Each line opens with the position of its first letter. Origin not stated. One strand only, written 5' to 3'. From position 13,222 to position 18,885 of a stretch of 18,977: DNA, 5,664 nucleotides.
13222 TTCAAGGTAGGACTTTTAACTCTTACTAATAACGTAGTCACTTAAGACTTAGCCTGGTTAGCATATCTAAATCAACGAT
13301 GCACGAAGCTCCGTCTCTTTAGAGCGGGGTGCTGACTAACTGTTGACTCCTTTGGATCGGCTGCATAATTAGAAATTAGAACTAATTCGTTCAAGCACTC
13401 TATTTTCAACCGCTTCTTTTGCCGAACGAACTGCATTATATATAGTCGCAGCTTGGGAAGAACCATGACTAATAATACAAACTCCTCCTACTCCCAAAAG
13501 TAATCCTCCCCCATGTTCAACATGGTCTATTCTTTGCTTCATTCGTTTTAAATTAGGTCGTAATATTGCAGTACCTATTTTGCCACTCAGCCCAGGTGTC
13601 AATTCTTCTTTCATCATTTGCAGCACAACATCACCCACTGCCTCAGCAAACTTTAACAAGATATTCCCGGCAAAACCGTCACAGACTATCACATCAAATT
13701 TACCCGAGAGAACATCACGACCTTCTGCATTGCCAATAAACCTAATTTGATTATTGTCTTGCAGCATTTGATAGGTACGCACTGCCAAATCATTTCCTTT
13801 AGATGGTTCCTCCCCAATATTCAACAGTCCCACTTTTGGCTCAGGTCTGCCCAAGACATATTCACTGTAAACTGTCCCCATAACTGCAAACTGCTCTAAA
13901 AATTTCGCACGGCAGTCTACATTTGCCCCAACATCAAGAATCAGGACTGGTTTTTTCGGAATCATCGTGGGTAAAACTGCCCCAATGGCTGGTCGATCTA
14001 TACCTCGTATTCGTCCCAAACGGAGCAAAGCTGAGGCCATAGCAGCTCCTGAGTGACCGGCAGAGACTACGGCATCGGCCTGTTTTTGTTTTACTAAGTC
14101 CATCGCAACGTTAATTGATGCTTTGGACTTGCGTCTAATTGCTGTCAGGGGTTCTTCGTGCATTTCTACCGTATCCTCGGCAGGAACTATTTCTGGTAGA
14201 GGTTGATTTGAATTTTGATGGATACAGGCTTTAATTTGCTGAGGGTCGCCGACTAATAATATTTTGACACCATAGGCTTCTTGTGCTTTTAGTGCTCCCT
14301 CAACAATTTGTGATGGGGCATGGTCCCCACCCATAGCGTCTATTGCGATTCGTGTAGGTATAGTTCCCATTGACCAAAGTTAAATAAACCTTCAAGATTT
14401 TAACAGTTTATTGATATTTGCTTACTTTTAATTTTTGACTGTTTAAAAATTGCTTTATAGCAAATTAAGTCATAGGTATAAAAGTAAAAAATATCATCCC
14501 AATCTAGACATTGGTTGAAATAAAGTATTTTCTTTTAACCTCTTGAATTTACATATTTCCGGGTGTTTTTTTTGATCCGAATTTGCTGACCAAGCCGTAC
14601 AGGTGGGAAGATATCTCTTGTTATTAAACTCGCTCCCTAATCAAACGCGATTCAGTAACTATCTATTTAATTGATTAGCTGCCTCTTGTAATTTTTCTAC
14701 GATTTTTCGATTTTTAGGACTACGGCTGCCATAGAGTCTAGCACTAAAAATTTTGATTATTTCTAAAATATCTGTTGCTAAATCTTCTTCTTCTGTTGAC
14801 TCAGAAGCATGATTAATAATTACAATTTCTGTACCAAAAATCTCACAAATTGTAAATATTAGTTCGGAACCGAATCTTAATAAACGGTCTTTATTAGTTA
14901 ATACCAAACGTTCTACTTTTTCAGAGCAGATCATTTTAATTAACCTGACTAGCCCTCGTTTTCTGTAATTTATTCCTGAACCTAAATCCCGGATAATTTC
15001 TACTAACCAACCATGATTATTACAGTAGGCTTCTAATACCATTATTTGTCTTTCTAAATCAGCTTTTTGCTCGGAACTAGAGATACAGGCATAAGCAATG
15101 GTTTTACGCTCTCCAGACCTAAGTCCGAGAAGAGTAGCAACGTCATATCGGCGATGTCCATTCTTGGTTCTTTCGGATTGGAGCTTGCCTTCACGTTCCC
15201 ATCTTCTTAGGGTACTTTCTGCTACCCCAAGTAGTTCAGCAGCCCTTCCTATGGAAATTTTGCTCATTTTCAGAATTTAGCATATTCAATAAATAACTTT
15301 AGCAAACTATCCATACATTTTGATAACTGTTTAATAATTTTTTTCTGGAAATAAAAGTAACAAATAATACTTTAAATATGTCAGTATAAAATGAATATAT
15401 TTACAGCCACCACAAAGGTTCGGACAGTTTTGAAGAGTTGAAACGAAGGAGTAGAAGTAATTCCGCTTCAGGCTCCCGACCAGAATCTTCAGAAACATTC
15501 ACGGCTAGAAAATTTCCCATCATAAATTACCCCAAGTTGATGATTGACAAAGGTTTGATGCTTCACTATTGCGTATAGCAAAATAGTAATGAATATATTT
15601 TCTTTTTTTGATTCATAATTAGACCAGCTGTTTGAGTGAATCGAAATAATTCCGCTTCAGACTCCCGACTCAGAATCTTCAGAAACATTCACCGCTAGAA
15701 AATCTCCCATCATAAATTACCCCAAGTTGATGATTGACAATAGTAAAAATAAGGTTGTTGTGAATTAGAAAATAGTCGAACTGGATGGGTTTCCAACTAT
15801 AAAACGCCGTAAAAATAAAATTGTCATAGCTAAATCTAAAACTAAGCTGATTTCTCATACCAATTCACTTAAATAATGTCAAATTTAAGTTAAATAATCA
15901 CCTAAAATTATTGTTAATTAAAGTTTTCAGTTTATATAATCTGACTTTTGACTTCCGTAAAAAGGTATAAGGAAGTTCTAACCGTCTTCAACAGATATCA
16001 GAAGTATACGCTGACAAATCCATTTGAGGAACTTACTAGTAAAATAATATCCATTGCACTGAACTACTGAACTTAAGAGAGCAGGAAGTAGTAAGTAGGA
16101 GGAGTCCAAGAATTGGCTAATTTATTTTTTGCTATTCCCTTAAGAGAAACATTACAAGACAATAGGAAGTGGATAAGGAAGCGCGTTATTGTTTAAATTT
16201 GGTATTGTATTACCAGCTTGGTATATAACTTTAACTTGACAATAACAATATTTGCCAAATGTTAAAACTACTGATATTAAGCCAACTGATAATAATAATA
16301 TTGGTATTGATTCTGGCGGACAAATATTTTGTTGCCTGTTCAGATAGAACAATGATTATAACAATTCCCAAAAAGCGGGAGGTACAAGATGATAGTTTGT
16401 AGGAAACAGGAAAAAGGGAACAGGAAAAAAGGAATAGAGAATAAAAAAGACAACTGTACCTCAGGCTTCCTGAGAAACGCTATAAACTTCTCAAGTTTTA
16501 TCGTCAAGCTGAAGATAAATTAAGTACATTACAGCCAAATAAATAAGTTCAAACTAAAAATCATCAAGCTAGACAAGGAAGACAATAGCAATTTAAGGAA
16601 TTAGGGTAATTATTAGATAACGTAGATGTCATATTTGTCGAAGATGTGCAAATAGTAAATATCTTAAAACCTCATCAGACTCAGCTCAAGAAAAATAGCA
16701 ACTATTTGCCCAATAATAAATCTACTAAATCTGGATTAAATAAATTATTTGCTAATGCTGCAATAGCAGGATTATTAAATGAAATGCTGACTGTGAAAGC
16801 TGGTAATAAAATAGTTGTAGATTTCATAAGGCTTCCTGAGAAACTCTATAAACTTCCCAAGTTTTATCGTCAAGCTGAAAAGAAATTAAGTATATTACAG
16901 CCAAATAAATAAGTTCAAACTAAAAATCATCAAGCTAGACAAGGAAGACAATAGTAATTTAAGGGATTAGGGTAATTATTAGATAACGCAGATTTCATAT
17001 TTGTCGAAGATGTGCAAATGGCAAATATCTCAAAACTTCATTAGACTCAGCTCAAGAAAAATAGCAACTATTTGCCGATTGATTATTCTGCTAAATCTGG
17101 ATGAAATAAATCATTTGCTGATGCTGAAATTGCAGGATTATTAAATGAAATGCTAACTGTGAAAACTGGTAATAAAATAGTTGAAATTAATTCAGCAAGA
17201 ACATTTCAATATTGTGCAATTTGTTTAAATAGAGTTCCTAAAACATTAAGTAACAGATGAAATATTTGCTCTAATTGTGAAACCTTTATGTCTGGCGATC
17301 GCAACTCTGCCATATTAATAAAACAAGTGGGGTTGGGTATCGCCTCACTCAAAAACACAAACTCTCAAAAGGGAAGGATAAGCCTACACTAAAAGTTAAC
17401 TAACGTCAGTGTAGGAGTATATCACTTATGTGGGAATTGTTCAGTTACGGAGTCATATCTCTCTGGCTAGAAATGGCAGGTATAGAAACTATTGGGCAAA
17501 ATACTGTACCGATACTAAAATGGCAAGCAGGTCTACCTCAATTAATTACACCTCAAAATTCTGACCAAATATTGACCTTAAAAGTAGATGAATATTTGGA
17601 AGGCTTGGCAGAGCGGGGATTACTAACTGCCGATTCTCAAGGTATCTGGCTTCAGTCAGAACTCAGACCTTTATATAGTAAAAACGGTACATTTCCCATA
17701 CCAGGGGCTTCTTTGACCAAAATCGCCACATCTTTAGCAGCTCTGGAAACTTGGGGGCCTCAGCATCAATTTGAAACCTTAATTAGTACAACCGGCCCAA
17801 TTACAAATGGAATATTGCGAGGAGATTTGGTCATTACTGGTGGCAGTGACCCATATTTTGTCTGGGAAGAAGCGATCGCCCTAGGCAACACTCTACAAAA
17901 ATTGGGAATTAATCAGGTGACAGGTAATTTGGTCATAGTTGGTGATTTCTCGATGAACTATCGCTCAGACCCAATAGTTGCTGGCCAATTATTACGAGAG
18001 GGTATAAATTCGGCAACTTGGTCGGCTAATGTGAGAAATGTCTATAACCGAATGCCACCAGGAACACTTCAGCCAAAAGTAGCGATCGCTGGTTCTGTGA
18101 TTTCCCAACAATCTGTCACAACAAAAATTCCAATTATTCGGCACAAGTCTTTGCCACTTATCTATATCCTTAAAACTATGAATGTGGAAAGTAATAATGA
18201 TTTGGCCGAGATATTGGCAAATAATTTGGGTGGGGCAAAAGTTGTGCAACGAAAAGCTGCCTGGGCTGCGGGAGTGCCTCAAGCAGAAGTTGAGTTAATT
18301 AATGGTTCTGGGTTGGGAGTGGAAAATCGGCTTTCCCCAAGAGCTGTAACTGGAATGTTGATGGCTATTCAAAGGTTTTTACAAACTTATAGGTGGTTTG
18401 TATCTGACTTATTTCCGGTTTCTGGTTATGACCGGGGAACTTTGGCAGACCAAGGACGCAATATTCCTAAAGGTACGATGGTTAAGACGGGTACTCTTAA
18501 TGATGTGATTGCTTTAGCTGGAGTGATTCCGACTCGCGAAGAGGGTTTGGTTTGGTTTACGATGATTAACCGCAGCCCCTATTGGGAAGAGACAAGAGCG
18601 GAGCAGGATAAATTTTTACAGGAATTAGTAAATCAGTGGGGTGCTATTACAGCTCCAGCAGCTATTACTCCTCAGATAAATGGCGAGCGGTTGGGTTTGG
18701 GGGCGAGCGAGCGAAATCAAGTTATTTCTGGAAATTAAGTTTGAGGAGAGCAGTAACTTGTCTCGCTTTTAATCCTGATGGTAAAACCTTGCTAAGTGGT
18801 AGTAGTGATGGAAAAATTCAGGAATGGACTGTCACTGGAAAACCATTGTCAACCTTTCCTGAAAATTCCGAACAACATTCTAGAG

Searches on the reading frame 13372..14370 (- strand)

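Call 7: search_protein_families(library=pfam, proteins=[window:13372-14370:-], max_evalue=0.01)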
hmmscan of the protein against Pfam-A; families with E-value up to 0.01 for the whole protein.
window:13372-14370:- (333 aa): 1 family
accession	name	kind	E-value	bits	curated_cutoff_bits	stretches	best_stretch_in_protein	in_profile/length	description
PF02504.20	FA_synthesis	-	1.3e-123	412.7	29.1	1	7-328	2-324/324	Fatty acid synthesis protein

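Call 8: search_protein_families(library=padloc, proteins=[window:13372-14370:-], max_evalue=0.01)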
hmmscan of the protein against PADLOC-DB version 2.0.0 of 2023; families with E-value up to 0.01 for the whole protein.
window:13372-14370:- (333 aa): 0 families

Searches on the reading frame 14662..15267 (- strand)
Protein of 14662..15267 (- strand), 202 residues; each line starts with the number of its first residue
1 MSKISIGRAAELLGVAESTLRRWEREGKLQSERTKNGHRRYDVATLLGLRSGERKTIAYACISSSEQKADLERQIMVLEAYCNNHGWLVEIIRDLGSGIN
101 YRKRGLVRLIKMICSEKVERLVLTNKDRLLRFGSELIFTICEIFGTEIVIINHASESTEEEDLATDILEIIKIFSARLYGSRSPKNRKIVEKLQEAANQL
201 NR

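Call 7: search_protein_families(library=pfam, proteins=[window:14662-15267:-], max_evalue=0.01)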
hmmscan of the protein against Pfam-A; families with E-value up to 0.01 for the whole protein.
window:14662-15267:- (202 aa): 7 families
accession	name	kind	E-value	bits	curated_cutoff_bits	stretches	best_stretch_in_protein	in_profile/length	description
PF00239.26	Resolvase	-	3.4e-16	60.1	23.3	1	57-185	2-134/145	Resolvase, N terminal domain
PF00376.29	MerR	-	2.6e-14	53.2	28.2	1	5-41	1-38/38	MerR family regulatory protein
PF13411.12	MerR_1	-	1.5e-10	41.5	21.6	1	5-49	2-46/69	MerR HTH family regulatory protein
PF12728.13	HTH_17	-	7.4e-06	26.6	27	1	9-46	7-43/51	Helix-turn-helix domain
PF13384.12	HTH_23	-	0.0048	17.1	24.6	0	4-23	18-37/50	Homeodomain-like domain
PF01381.28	HTH_3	-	0.0065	16.9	23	0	3-26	9-32/55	Helix-turn-helix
PF13518.12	HTH_28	-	0.0066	17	25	0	5-25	14-34/52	Helix-turn-helix domain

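Call 8: search_protein_families(library=padloc, proteins=[window:14662-15267:-], max_evalue=0.01)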
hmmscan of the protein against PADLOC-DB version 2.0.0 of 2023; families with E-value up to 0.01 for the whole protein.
window:14662-15267:- (202 aa): 1 family
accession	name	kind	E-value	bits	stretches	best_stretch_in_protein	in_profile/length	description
PDLC04133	mad1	-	8.9e-11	39.9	1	2-42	4-43/60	mads_1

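Call 77: search_protein_families(library=ncbifam, proteins=[window:14662-15267:-], max_evalue=0.001)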
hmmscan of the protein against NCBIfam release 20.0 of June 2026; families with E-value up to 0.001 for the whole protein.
window:14662-15267:- (202 aa): 8 families
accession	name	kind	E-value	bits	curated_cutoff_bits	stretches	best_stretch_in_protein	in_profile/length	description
NF033518.0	transpos_IS607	equivalog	3.4e-59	199.5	110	1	8-187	2-187/187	IS607 family transposase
NF049883.1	resolv_YneB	equivalog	2.3e-08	33.8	175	1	56-195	2-141/211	YneB family resolvase-like protein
NF041201.1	recomb_XisF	equivalog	4.1e-08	32.6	375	1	57-193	2-139/465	fdxN element excision recombinase XisF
NF033787.1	HTH_BldC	subfamily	5.3e-08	32.6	77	1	9-43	8-42/49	BldC family transcriptional regulator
NF047375.1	HeatShock_HspR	equivalog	1.4e-06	28.2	105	1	5-50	5-50/92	heat shock protein transcriptional repressor HspR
TIGR01764.1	excise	domain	0.00011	22.4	28.8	1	4-40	2-37/49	excisionase family DNA-binding protein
TIGR03453.1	partition_RepA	equivalog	0.00018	20.5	348.45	1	3-51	33-82/387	plasmid partitioning protein RepA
NF047343.1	SCCmet_CcrB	equivalog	0.00036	19.3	900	1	58-159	11-116/542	cassette chromosome recombinase CcrB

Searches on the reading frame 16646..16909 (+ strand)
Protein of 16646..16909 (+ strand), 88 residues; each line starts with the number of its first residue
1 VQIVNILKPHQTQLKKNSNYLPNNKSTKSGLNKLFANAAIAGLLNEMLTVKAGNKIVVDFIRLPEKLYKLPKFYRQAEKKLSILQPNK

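Call 7: search_protein_families(library=pfam, proteins=[window:16646-16909:+], max_evalue=0.01)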
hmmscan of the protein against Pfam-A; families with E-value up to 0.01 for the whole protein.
window:16646-16909:+ (88 aa): 0 families

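Call 8: search_protein_families(library=padloc, proteins=[window:16646-16909:+], max_evalue=0.01)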
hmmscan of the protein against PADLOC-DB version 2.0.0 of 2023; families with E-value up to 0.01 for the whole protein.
window:16646-16909:+ (88 aa): 2 families
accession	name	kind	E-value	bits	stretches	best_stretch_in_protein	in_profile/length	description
PDLC00931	Cas12u2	-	6e-05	20.7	1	8-54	334-379/445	Cas12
PDLC01698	Cas12f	-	0.0001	19.7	1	8-53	321-365/411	CAS-V-F; effector__SPE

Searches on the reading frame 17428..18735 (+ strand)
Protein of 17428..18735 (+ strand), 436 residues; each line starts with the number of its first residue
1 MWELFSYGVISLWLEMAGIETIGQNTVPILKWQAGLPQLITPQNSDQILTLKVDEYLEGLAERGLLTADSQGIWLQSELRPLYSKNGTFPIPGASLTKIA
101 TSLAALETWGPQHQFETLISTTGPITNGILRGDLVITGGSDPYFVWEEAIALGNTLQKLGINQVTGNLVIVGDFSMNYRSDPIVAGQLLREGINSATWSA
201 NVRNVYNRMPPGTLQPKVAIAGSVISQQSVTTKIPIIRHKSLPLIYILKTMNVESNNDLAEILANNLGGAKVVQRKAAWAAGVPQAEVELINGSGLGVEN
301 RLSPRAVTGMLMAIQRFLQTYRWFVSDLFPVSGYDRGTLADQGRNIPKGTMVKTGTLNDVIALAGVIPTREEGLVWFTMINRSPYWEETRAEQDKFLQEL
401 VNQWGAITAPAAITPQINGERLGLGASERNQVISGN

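Call 7: search_protein_families(library=pfam, proteins=[window:17428-18735:+], max_evalue=0.01)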
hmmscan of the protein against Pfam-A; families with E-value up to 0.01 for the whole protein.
window:17428-18735:+ (436 aa): 1 family
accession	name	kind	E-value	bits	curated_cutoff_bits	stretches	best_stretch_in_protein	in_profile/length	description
PF02113.21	Peptidase_S13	-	7.9e-45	153.8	22.8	2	218-383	248-424/444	D-Ala-D-Ala carboxypeptidase 3 (S13) family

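Call 8: search_protein_families(library=padloc, proteins=[window:17428-18735:+], max_evalue=0.01)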
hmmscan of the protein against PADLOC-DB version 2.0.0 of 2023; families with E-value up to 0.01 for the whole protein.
window:17428-18735:+ (436 aa): 0 families
